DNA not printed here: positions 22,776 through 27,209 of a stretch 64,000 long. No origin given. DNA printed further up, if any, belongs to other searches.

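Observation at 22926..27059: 1377-aa secreted protein: M14 carboxypeptidase module at the end of about 1000 aa of unassigned sequence with thrombospondin-type-3-like Ca loops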

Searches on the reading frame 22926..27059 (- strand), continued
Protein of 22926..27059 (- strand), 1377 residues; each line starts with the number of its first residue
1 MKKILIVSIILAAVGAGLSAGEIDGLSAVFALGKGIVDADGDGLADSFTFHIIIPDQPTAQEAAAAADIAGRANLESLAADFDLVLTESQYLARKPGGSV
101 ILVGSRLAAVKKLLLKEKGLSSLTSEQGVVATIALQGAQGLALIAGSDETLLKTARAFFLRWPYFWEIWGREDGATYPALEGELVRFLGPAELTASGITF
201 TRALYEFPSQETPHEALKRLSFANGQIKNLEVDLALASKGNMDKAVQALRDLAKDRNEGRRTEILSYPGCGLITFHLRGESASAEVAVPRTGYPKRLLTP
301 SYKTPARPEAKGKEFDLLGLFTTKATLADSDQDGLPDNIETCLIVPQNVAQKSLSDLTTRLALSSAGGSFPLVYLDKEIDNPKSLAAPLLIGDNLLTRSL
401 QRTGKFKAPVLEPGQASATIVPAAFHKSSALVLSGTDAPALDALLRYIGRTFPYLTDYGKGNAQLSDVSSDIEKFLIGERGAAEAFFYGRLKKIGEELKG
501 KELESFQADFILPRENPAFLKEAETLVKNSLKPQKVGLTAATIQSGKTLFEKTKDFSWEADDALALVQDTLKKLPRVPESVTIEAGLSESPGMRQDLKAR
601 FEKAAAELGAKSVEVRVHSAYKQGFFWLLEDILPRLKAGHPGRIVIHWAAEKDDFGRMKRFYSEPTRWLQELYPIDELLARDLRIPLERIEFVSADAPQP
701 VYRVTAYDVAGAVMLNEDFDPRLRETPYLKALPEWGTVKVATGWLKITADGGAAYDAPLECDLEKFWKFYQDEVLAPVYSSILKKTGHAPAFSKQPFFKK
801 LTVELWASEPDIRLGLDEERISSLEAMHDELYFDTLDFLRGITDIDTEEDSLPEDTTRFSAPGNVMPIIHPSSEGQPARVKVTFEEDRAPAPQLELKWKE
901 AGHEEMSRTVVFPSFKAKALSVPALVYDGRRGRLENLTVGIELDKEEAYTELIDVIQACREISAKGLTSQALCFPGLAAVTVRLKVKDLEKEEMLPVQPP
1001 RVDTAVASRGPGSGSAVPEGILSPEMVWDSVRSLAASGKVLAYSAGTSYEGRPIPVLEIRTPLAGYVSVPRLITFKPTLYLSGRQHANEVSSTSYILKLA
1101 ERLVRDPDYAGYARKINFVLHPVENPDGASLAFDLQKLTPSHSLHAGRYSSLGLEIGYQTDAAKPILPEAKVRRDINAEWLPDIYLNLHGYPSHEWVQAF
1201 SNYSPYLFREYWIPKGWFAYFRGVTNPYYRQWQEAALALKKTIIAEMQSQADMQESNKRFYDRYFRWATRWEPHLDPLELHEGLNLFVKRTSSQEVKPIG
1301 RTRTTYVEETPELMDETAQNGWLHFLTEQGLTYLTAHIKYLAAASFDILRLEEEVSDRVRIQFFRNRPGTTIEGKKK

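Call 57: find_homologous_proteins(query=A4, max_evalue=1e-10)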
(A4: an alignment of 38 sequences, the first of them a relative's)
Query A4 (38 sequences) (1377 aa, profile of the alignment): 276 proteins with E <= 1e-10 among 8000 candidates; the best 120 are listed.
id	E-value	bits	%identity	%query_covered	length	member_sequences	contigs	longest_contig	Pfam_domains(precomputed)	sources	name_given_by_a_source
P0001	0.0e+0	1423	100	100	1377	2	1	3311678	PF00246.30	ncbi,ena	-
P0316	0.0e+0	1374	36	100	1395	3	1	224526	PF00246.30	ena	-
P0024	0.0e+0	1366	52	98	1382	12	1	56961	PF00246.30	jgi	-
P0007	0.0e+0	1366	69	99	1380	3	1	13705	PF00246.30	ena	-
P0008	0.0e+0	1358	68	99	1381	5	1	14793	PF00246.30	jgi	jgi:hypothetical protein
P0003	0.0e+0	1354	71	100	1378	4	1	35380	PF00246.30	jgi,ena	-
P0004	0.0e+0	1351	70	100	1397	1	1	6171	PF00246.30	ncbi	-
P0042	0.0e+0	1340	51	98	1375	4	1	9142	PF00246.30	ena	-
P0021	0.0e+0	1339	53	99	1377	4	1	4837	PF00246.30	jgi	-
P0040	0.0e+0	1338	50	100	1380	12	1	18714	PF00246.30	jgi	jgi:hypothetical protein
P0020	0.0e+0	1337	53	99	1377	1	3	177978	PF00246.30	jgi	jgi:hypothetical protein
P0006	0.0e+0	1335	70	100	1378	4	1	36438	PF00246.30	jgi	jgi:hypothetical protein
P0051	0.0e+0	1332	50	99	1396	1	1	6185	PF00246.30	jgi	jgi:hypothetical protein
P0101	0.0e+0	1331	49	98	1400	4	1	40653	PF00246.30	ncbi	-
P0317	0.0e+0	1331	48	98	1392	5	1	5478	PF00246.30,PF05124.18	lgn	-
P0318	0.0e+0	1330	49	98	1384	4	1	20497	PF00246.30,PF05124.18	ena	-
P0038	0.0e+0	1329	51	100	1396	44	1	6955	PF00246.30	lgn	-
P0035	0.0e+0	1329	52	99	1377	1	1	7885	PF00246.30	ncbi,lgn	-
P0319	0.0e+0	1329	47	99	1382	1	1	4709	PF00246.30,PF05124.18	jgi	jgi:Zinc carboxypeptidase/S-layer like family, outer domain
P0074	0.0e+0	1328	50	98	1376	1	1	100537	PF00246.30,PF05124.18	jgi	jgi:hypothetical protein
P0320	0.0e+0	1327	48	99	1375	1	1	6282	PF00246.30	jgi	-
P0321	0.0e+0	1327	47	98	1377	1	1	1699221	PF00246.30,PF05124.18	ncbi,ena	-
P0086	0.0e+0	1327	49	99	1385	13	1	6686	PF00246.30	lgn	-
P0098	0.0e+0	1326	49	99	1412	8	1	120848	PF00246.30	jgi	-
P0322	0.0e+0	1326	48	100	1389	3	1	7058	PF00246.30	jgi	-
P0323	0.0e+0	1326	48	99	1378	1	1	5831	PF00246.30,PF05124.18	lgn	-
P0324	0.0e+0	1325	49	98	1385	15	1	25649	PF00246.30,PF05124.18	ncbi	-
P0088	0.0e+0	1325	51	98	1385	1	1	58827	PF00246.30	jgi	jgi:hypothetical protein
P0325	0.0e+0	1325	48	100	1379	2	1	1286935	PF00246.30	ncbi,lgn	ncbi:MAG: M14 family metallopeptidase [Acidobacteriota bacterium]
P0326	0.0e+0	1325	50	98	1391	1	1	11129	PF00246.30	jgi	jgi:hypothetical protein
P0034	0.0e+0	1324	52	99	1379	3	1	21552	PF00246.30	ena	-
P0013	0.0e+0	1324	52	99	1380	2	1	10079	PF00246.30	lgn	-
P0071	0.0e+0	1323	49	99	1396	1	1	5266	PF00246.30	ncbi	-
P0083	0.0e+0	1323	50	100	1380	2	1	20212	PF00246.30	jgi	jgi:hypothetical protein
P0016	0.0e+0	1323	53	98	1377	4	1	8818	PF00246.30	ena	-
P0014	0.0e+0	1322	52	99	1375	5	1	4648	PF00246.30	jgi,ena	-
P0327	0.0e+0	1322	47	99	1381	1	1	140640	PF00246.30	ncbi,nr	ncbi:MAG: hypothetical protein JXB26_07660 [Candidatus Aminicenantes bacterium]|nr:hypothetical prot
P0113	0.0e+0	1322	50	99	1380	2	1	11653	PF00246.30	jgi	jgi:hypothetical protein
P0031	0.0e+0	1321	51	99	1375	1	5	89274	PF00246.30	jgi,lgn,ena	-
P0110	0.0e+0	1321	49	99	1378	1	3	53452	PF00246.30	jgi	jgi:hypothetical protein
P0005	0.0e+0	1321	70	100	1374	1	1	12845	PF00246.30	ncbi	-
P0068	0.0e+0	1320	51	98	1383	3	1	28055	PF00246.30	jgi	jgi:hypothetical protein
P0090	0.0e+0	1320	49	98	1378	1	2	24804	PF00246.30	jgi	jgi:hypothetical protein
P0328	0.0e+0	1319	49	98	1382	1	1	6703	PF00246.30,PF05124.18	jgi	jgi:hypothetical protein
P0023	0.0e+0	1319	52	99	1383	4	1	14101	PF00246.30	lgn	-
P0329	0.0e+0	1318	48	98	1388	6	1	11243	PF00246.30,PF05124.18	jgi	jgi:hypothetical protein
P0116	0.0e+0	1318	50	99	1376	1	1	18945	PF00246.30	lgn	-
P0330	0.0e+0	1318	48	98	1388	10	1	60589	PF00246.30,PF05124.18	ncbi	-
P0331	0.0e+0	1318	49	100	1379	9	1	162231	PF00246.30,PF05124.18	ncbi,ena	-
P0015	0.0e+0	1317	52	98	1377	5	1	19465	PF00246.30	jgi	jgi:hypothetical protein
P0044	0.0e+0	1317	51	99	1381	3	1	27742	PF00246.30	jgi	jgi:hypothetical protein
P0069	0.0e+0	1317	50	99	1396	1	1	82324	PF00246.30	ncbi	-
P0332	0.0e+0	1317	47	98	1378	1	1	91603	PF00246.30,PF05124.18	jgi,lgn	jgi:hypothetical protein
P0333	0.0e+0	1317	46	100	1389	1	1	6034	PF00246.30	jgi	jgi:hypothetical protein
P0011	0.0e+0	1317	53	100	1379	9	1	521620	PF00246.30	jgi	jgi:hypothetical protein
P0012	0.0e+0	1317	53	98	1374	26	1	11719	PF00246.30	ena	-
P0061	0.0e+0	1317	49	99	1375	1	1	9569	PF00246.30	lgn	-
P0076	0.0e+0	1316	50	99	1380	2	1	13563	PF00246.30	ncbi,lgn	ncbi:MAG: M14 family metallopeptidase [Candidatus Aminicenantes bacterium]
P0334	0.0e+0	1316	49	98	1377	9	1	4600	PF00246.30,PF05124.18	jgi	jgi:hypothetical protein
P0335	0.0e+0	1316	49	98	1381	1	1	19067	PF00246.30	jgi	jgi:Zinc carboxypeptidase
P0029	0.0e+0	1316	53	97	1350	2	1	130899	PF00246.30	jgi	jgi:hypothetical protein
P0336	0.0e+0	1316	48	98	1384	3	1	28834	PF00246.30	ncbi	-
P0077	0.0e+0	1315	50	100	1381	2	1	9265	PF00246.30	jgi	jgi:hypothetical protein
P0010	0.0e+0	1315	54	98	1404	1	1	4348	PF00246.30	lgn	-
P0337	0.0e+0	1315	47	99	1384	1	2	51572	PF00246.30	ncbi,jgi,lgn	jgi:hypothetical protein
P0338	0.0e+0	1315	46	99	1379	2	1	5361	PF00246.30,PF05124.18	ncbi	-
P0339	0.0e+0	1315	49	98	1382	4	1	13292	PF00246.30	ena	-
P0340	0.0e+0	1314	48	100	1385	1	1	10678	PF00246.30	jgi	jgi:hypothetical protein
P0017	0.0e+0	1314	52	98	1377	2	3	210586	PF00246.30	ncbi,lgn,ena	-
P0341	0.0e+0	1313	48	99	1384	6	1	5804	PF00246.30,PF05124.18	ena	-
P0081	0.0e+0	1313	50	99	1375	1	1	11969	PF00246.30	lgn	-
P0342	0.0e+0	1313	48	98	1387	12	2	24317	PF00246.30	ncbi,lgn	-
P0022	0.0e+0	1313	52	99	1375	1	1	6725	PF00246.30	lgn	-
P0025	0.0e+0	1313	52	100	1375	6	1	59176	PF00246.30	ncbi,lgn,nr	ncbi:MAG: M14 family metallopeptidase [Candidatus Aminicenantes bacterium]|nr:M14 family metallopept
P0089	0.0e+0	1312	50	100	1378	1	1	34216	PF00246.30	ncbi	-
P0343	0.0e+0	1312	48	100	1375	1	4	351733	PF00246.30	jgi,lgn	-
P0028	0.0e+0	1312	52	98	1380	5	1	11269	PF00246.30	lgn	-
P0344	0.0e+0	1312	49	99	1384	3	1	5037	PF00246.30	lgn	-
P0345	0.0e+0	1312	47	98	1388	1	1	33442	PF00246.30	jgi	-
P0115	0.0e+0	1311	50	98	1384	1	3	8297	PF00246.30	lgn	-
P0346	0.0e+0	1311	50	98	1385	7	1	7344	PF00246.30,PF05124.18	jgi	jgi:hypothetical protein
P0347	0.0e+0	1311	49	98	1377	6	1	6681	PF00246.30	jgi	-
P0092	0.0e+0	1311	50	98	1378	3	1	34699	PF00246.30,PF05124.18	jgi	jgi:hypothetical protein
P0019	0.0e+0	1310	52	98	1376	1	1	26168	PF00246.30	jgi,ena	-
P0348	0.0e+0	1310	50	99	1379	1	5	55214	PF00246.30,PF05124.18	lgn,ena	-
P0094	0.0e+0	1310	51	99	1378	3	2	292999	PF00246.30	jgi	jgi:hypothetical protein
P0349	0.0e+0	1310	50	99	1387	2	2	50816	PF00246.30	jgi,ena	-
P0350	0.0e+0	1309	48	98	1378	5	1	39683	PF00246.30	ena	-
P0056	0.0e+0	1309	51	100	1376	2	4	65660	PF00246.30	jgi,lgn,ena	-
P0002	0.0e+0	1309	71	100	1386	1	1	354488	PF00246.30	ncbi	-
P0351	0.0e+0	1309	47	98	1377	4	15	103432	PF00246.30,PF05124.18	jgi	jgi:hypothetical protein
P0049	0.0e+0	1309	52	100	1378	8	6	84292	PF00246.30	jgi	jgi:hypothetical protein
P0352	0.0e+0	1309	48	98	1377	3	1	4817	PF00246.30,PF05124.18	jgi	jgi:hypothetical protein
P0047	0.0e+0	1309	52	98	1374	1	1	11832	PF00246.30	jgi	jgi:hypothetical protein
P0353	0.0e+0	1308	48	99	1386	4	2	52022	PF00246.30,PF05124.18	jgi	jgi:hypothetical protein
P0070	0.0e+0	1308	50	99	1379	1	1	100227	PF00246.30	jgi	jgi:hypothetical protein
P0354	0.0e+0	1308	50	98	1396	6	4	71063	PF00246.30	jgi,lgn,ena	jgi:hypothetical protein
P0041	0.0e+0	1308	51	98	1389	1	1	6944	PF00246.30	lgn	-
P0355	0.0e+0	1308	49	99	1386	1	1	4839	PF00246.30,PF05124.18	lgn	-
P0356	0.0e+0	1307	48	100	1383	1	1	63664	PF00246.30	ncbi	-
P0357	0.0e+0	1307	49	100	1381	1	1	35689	PF00246.30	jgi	jgi:hypothetical protein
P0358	0.0e+0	1307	49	100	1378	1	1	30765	PF00246.30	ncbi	-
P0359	0.0e+0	1307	49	98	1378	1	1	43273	PF00246.30,PF05124.18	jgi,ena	jgi:hypothetical protein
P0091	0.0e+0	1307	50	99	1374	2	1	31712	PF00246.30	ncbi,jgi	jgi:hypothetical protein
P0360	0.0e+0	1307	48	98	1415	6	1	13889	PF00246.30,PF05124.18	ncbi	-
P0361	0.0e+0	1307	47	100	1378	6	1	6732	PF00246.30,PF05124.18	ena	-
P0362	0.0e+0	1306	47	97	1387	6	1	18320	PF00246.30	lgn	-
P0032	0.0e+0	1306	51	99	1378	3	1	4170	PF00246.30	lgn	-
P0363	0.0e+0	1306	48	98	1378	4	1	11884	PF00246.30,PF05124.18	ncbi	-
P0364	0.0e+0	1306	49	98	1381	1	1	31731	PF00246.30,PF05124.18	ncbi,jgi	-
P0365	0.0e+0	1306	47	99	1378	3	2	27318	PF00246.30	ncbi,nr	ncbi:MAG: M14 family metallopeptidase [Candidatus Saccharicenans sp.]|nr:M14 family metallopeptidase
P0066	0.0e+0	1306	52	99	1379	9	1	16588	PF00246.30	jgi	jgi:hypothetical protein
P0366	0.0e+0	1305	49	98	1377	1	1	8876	PF00246.30,PF05124.18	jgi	jgi:hypothetical protein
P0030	0.0e+0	1305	51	100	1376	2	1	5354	PF00246.30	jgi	-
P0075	0.0e+0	1305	51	98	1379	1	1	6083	PF00246.30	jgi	-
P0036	0.0e+0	1305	51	100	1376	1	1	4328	PF00246.30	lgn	-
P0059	0.0e+0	1305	51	98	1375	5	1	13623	PF00246.30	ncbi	-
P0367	0.0e+0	1305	49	99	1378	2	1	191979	PF00246.30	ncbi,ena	-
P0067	0.0e+0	1304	52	98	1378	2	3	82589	PF00246.30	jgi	jgi:hypothetical protein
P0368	0.0e+0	1304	50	98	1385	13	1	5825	PF00246.30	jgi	jgi:hypothetical protein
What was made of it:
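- PF05124 is precomputed on many homologues, and JGI names one 'Zinc carboxypeptidase/S-layer like family, outer domain' (call 57).
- Tried and rejected: It returned mostly Aminicenantes again (call 57).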

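Call 58: find_encoding_contigs(protein=P0316, flank=8000, max_places=1)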
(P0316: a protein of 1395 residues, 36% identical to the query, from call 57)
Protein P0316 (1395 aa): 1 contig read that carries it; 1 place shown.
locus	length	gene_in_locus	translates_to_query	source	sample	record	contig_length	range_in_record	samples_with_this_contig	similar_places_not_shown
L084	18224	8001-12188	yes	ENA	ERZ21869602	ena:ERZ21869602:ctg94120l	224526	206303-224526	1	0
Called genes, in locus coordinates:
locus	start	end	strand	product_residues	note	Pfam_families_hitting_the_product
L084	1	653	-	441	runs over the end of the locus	PF04715:, PF00425:Chorismate_bind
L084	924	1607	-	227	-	-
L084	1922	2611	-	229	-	PF13386:DsbD_2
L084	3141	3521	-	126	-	PF08859:DGC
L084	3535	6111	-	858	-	PF14522:Cytochrome_C7 (faint), PF22113:Mtrc-MtrF_II-IV_dom (faint), PF13435:Cytochrome_C554 (faint)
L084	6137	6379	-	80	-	PF13192:Thioredoxin_3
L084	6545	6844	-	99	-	PF12840:HTH_20 (weak), PF01022:HTH_5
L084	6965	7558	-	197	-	-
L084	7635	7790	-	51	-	PF18917:LiaI-LiaF-like_TM1, PF22570:LiaF-TM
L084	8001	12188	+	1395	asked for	PF00246:Peptidase_M14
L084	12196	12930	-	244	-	-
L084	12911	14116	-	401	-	PF02065:Melibiase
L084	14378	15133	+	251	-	-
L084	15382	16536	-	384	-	-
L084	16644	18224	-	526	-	?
